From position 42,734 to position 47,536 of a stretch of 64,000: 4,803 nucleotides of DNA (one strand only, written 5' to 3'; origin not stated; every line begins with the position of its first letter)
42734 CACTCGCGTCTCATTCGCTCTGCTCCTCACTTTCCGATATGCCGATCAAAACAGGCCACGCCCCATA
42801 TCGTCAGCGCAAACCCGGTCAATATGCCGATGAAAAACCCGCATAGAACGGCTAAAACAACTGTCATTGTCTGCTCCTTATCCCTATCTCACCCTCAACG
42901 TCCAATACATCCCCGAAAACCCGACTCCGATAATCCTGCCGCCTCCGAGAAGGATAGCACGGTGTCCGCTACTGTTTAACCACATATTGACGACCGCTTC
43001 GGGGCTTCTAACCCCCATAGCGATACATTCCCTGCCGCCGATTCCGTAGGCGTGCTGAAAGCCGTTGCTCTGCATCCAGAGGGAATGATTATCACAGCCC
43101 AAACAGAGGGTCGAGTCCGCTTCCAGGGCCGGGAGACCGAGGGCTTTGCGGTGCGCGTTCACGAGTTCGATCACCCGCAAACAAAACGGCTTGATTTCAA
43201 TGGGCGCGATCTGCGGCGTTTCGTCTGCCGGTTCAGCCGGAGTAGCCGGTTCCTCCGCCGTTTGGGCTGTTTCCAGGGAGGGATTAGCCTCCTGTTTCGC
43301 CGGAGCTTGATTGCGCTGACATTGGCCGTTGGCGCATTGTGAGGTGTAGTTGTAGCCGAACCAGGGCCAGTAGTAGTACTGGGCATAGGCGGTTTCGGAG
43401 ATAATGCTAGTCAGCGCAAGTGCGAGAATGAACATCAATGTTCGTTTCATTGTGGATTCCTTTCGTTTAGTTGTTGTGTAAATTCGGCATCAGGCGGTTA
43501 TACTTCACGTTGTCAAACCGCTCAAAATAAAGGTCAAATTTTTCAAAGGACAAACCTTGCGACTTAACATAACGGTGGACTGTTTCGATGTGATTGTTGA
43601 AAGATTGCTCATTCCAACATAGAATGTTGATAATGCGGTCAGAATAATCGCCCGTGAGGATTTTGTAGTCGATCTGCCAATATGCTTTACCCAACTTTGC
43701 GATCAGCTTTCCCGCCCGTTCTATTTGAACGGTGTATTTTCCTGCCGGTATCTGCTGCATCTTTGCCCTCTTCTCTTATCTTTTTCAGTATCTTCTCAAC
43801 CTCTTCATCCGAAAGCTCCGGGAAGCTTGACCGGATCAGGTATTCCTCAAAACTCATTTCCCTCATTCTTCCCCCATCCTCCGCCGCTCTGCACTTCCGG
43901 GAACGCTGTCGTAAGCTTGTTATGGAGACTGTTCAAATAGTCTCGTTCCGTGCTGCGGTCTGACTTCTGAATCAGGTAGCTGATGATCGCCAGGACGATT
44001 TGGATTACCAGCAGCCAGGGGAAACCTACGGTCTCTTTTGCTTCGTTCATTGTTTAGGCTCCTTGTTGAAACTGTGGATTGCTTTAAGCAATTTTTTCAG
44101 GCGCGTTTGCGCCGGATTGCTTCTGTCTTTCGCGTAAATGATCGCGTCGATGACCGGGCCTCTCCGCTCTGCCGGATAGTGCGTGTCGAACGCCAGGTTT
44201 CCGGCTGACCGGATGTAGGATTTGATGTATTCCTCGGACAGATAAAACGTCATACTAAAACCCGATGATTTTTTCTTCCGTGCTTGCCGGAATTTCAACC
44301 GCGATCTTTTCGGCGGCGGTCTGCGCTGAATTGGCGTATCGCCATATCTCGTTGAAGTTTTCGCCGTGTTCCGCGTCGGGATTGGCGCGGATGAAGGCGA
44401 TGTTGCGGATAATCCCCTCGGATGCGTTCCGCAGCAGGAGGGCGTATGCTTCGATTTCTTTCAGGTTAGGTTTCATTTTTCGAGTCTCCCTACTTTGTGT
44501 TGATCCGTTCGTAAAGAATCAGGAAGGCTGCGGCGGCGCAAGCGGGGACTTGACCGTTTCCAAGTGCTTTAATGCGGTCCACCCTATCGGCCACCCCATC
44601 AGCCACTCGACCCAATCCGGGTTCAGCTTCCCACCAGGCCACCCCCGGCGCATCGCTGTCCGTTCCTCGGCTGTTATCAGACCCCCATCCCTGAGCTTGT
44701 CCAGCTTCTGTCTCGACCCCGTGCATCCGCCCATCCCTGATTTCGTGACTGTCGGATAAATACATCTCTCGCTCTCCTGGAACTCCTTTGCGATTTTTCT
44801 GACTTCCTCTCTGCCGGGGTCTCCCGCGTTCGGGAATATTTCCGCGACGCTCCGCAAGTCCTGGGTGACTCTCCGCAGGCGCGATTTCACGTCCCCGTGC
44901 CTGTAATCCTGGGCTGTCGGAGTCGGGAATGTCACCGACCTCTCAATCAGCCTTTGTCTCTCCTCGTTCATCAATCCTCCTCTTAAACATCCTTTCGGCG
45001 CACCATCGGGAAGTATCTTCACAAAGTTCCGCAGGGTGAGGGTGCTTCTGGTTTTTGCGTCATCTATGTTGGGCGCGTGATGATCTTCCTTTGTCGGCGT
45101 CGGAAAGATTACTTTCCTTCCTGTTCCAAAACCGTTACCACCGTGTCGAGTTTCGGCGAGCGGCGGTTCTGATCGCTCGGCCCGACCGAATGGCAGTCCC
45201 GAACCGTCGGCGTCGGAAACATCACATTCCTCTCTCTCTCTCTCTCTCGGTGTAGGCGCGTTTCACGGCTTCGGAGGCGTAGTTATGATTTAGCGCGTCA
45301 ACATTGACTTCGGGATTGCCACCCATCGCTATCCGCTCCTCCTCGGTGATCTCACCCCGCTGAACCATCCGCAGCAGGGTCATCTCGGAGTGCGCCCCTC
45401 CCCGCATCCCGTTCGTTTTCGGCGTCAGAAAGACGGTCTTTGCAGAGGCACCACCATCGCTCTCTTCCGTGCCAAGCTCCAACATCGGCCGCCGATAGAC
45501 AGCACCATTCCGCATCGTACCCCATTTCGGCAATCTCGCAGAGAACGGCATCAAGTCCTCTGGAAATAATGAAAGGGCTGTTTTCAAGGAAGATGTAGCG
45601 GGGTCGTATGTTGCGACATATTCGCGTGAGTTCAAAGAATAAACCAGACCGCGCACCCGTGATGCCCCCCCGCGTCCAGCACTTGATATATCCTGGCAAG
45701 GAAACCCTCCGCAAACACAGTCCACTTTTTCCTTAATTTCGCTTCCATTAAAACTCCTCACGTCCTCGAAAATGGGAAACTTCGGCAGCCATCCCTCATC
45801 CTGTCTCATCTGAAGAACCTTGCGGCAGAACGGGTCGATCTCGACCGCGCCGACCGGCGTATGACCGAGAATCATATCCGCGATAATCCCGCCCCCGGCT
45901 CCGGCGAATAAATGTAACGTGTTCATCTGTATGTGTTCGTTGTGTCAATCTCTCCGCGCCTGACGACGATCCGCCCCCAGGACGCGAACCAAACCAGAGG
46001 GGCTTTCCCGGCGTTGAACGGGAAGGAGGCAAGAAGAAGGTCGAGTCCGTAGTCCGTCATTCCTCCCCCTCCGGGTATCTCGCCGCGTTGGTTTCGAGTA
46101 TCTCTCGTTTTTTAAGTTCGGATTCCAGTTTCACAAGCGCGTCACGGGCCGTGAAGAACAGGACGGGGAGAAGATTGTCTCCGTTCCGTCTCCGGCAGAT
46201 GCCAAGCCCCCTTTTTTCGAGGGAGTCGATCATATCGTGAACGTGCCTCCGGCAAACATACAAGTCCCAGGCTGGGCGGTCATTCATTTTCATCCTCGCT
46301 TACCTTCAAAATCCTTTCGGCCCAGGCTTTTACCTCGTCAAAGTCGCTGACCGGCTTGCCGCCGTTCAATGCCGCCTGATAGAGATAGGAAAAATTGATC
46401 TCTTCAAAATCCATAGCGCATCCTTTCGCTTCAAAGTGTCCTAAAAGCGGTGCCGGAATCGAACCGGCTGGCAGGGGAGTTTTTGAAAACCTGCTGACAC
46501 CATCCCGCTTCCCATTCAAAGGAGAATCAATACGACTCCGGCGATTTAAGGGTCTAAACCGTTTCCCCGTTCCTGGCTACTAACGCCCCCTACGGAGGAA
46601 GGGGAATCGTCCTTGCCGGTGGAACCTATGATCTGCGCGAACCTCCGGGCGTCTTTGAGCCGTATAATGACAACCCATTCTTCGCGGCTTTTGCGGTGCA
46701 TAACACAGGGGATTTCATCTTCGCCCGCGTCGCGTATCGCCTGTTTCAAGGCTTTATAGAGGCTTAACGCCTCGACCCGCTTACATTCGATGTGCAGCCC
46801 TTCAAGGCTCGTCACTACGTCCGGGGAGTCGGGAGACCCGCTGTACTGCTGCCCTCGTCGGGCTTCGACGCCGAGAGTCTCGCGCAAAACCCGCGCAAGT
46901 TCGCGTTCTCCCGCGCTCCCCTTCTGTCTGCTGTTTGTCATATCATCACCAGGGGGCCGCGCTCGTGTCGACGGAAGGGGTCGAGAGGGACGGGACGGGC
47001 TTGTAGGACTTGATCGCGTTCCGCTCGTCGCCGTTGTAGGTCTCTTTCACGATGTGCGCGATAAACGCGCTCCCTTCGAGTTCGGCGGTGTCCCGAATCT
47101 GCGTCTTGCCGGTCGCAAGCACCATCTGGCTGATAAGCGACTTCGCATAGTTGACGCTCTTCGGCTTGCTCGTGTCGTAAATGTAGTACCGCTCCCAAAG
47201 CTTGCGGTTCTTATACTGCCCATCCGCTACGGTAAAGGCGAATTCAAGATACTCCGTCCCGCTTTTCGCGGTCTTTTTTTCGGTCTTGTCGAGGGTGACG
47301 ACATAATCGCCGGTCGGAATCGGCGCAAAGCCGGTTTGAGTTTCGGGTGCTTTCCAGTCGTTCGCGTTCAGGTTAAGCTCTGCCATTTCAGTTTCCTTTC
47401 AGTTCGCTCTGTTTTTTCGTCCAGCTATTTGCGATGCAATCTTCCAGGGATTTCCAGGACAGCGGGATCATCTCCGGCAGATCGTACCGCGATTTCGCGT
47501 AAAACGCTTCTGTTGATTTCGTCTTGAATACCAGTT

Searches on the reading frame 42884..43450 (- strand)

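Call 85: search_protein_families(library=pfam, proteins=[window:42884-43450:-], max_evalue=0.05)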
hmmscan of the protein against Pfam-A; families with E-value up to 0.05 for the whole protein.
window:42884-43450:- (188 aa): 1 family
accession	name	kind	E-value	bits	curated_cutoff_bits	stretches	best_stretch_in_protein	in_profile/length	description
PF00188.32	CAP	-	1.6e-09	39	21.1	1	95-178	2-102/117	Cysteine-rich secretory protein family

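Call 104: search_protein_families(library=ncbifam, proteins=[window:42884-43450:-], max_evalue=0.1)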
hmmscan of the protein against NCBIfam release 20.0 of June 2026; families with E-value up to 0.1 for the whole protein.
window:42884-43450:- (188 aa): 2 families
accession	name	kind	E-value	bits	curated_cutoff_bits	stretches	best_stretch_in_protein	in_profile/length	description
TIGR02909.1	spore_YkwD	subfamily_domain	6.9e-10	38.9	171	2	128-178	63-111/127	uncharacterized protein, YkwD family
NF052539.1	DivAsocLipDalA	equivalog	0.0029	17.4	200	1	63-131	21-89/169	divisome-associated lipoprotein DalA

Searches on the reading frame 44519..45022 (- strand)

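Call 85: search_protein_families(library=pfam, proteins=[window:44519-45022:-], max_evalue=0.05)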
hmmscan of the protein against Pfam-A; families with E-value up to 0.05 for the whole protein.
window:44519-45022:- (167 aa): 1 family
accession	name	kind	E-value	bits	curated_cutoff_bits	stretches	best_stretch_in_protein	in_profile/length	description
PF09851.14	SHOCT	-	0.03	14.5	27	0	105-120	4-19/28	Short C-terminal domain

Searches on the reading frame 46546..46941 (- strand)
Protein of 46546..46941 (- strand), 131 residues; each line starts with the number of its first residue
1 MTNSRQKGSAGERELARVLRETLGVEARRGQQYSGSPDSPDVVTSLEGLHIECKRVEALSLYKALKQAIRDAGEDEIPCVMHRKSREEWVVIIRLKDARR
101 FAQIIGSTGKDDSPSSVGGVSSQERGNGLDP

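Call 85: search_protein_families(library=pfam, proteins=[window:46546-46941:-], max_evalue=0.05)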
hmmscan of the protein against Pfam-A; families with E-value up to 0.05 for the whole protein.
window:46546-46941:- (131 aa): 2 families
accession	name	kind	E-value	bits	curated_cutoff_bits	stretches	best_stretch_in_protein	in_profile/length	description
PF24608.2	PDDEXK_15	-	1.6e-09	38.3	27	1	3-97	1-115/164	Phage putative PDDEXK endonuclease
PF01870.24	Hjc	-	0.015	15.7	21.1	1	11-62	2-55/93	Archaeal holliday junction resolvase (hjc)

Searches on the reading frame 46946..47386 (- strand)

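Call 85: search_protein_families(library=pfam, proteins=[window:46946-47386:-], max_evalue=0.05)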
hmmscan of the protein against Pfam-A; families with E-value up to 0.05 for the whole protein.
window:46946-47386:- (146 aa): 1 family
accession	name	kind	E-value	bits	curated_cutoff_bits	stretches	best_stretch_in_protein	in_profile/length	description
PF05037.18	DUF669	-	1e-12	48.8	21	1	17-131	9-131/138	Protein of unknown function (DUF669)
